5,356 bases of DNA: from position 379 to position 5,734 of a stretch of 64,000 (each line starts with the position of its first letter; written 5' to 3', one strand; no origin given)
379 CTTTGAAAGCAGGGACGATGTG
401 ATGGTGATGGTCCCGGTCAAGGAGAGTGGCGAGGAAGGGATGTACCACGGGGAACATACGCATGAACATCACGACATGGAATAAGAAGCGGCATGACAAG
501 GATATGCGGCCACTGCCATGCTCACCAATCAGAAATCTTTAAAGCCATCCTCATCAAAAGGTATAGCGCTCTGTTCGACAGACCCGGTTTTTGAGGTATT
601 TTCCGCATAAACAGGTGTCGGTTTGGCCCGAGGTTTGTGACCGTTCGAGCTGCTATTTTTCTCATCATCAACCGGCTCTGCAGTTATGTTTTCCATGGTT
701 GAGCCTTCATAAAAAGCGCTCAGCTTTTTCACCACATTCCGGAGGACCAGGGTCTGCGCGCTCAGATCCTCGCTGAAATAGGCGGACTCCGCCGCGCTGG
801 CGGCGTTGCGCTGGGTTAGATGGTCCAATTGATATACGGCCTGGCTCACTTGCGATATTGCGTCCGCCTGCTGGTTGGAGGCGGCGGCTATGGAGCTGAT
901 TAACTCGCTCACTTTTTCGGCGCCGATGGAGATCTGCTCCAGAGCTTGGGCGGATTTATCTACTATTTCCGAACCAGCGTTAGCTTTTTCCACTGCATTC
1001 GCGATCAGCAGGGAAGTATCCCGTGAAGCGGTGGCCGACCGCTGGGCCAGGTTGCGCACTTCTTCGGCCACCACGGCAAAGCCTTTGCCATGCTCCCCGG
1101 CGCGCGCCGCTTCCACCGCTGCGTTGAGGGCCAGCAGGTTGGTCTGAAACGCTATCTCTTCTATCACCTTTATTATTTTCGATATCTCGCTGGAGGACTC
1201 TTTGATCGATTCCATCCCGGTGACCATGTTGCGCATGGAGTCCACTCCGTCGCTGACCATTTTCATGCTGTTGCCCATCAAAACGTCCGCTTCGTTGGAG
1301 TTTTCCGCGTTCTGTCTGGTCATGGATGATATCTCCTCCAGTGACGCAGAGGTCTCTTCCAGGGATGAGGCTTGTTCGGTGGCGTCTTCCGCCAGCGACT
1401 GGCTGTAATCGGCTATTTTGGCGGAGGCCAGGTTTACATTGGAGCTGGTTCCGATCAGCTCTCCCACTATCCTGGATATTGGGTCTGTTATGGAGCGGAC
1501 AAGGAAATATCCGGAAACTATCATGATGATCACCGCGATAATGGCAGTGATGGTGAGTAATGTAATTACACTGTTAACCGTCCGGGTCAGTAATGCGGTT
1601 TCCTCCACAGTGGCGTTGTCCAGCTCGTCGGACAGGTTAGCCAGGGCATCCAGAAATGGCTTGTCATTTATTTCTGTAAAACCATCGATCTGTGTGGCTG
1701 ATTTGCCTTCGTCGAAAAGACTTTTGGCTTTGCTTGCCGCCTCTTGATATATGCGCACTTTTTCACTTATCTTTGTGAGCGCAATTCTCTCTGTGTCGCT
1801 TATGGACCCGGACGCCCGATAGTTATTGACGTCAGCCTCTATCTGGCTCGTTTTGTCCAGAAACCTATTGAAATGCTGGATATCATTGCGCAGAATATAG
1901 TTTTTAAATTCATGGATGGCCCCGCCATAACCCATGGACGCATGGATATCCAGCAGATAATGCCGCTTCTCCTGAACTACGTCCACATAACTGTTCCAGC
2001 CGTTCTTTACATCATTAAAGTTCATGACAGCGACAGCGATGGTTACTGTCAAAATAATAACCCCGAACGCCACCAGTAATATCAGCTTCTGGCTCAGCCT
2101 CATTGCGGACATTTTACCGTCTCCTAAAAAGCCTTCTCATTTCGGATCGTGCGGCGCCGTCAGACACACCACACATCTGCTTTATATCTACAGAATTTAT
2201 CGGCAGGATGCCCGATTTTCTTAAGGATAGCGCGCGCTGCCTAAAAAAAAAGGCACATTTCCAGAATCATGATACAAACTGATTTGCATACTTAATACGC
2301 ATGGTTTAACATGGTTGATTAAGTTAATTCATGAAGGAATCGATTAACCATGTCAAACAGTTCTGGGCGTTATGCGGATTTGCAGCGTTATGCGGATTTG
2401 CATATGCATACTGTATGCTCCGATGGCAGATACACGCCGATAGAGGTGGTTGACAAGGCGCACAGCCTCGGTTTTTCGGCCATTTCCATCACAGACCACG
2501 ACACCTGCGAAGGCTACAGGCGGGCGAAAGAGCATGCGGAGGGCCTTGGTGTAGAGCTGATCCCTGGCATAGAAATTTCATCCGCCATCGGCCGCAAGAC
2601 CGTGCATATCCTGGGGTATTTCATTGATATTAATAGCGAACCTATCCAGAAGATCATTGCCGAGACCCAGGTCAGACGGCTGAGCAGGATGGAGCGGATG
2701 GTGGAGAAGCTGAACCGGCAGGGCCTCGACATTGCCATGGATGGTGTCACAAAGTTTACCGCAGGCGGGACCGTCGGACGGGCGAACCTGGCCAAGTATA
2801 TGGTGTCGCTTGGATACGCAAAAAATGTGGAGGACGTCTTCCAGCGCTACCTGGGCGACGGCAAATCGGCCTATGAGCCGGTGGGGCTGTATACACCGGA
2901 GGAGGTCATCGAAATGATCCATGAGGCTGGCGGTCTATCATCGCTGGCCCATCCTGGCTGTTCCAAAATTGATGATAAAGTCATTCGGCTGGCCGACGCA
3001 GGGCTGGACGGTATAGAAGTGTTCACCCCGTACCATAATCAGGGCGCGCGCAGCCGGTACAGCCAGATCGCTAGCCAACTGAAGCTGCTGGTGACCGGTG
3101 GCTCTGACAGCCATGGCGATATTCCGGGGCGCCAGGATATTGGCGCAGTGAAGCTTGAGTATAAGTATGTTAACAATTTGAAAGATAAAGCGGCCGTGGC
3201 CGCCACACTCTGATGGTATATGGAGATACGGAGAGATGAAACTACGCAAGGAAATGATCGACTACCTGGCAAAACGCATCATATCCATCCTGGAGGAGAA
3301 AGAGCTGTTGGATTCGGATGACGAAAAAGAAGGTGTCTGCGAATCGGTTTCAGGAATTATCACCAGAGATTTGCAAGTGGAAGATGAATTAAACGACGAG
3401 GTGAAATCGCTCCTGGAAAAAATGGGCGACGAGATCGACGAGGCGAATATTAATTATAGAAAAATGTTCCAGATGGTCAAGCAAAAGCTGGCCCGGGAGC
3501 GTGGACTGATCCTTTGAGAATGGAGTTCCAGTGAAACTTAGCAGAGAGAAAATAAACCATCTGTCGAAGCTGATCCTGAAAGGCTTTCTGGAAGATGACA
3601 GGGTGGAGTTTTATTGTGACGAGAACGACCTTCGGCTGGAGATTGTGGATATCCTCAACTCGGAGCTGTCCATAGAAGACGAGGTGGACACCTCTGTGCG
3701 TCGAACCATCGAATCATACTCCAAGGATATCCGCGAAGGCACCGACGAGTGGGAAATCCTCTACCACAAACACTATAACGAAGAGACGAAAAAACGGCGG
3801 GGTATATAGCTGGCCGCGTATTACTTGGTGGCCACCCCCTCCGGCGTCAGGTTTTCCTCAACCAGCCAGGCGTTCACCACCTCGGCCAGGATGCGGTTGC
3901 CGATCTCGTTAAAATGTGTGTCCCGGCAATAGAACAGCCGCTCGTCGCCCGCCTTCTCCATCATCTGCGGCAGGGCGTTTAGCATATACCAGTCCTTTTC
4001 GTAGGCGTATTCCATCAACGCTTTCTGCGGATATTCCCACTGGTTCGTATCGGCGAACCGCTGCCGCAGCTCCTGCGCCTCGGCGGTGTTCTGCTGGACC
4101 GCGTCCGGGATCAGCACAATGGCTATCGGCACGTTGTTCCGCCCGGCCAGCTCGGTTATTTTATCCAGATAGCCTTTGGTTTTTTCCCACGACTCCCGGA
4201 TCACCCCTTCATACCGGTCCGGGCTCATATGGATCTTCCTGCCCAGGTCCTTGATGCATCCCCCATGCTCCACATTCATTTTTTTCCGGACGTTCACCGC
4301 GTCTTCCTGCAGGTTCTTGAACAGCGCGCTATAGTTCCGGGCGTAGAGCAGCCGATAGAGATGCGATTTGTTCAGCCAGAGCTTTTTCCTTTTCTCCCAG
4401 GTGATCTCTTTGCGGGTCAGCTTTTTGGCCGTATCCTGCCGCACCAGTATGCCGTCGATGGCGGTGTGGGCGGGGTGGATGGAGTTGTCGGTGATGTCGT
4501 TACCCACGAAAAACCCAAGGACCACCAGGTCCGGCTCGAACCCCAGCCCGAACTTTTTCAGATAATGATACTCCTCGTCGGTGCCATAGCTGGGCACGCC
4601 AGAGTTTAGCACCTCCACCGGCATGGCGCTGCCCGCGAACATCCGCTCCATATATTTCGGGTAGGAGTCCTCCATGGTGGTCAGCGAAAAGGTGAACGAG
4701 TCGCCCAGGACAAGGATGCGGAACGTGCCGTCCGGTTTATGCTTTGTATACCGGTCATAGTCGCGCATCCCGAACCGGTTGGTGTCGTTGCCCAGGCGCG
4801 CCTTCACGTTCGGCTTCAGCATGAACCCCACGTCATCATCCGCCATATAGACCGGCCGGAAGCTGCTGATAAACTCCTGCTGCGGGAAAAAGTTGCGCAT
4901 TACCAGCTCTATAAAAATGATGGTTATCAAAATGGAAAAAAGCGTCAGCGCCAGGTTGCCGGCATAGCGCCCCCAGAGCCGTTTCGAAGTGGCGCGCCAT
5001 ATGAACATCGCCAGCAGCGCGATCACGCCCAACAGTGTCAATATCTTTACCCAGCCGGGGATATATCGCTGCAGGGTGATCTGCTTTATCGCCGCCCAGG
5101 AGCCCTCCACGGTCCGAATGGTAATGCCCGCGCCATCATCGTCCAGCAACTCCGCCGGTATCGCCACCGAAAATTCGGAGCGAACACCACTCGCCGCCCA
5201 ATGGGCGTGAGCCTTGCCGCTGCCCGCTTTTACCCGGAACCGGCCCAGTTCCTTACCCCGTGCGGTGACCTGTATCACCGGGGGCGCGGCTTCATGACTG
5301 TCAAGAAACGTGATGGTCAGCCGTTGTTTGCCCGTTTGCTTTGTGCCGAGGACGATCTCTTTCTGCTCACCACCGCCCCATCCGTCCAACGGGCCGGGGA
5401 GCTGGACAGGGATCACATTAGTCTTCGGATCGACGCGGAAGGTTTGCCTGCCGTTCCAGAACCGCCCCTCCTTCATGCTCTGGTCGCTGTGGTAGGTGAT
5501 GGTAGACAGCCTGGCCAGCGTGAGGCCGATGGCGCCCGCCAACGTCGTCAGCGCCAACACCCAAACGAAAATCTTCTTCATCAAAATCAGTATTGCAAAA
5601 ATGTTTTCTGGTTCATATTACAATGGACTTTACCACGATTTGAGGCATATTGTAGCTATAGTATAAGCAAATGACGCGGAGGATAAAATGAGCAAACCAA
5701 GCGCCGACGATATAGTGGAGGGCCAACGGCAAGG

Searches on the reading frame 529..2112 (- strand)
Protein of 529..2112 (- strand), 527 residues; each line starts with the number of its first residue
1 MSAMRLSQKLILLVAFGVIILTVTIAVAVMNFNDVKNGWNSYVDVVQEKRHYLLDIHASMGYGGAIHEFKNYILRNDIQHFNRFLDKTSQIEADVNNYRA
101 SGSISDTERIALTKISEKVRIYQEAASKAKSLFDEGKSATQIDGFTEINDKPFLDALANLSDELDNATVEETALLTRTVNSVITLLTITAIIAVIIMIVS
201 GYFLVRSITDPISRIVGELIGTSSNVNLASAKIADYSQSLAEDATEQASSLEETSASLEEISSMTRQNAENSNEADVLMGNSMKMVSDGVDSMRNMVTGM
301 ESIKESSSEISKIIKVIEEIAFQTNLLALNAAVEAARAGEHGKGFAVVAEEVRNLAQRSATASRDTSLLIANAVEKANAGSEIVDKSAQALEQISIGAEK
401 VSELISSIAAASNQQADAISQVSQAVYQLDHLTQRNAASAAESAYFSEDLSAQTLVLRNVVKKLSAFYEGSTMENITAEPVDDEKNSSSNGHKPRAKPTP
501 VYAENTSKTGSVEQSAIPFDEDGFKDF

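Call 38: search_protein_families(library=pfam, proteins=[window:529-2112:-], max_evalue=0.00001)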
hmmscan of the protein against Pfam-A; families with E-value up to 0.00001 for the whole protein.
window:529-2112:- (527 aa): 1 family
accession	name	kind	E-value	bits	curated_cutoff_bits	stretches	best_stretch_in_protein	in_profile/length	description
PF00015.26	MCPsignal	-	3.6e-46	157.6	34.6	1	283-433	8-172/172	Methyl-accepting chemotaxis protein (MCP) signalling domain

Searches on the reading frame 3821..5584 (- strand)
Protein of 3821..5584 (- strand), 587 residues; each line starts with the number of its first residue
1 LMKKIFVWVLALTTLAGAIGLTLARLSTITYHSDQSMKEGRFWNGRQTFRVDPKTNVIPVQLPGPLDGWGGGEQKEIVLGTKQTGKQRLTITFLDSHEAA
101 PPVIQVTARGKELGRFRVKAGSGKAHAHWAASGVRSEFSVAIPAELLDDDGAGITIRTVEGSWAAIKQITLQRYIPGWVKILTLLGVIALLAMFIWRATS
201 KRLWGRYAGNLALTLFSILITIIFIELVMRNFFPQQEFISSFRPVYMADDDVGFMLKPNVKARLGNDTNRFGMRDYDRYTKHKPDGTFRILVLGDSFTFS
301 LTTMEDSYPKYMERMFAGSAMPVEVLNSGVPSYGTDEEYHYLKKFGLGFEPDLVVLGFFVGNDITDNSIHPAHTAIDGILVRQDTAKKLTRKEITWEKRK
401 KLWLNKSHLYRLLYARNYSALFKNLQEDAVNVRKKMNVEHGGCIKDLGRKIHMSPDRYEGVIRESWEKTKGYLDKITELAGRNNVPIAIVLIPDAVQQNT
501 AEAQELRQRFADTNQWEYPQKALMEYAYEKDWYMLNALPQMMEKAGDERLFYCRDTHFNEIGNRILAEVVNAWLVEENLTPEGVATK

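Call 38: search_protein_families(library=pfam, proteins=[window:3821-5584:-], max_evalue=0.00001)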
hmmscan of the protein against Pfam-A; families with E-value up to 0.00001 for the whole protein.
window:3821-5584:- (587 aa): 1 family
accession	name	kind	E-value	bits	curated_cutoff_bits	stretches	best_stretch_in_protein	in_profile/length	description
PF13472.12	Lipase_GDSL_2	-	1.7e-07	32.4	32.9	1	292-564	1-177/178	GDSL-like Lipase/Acylhydrolase family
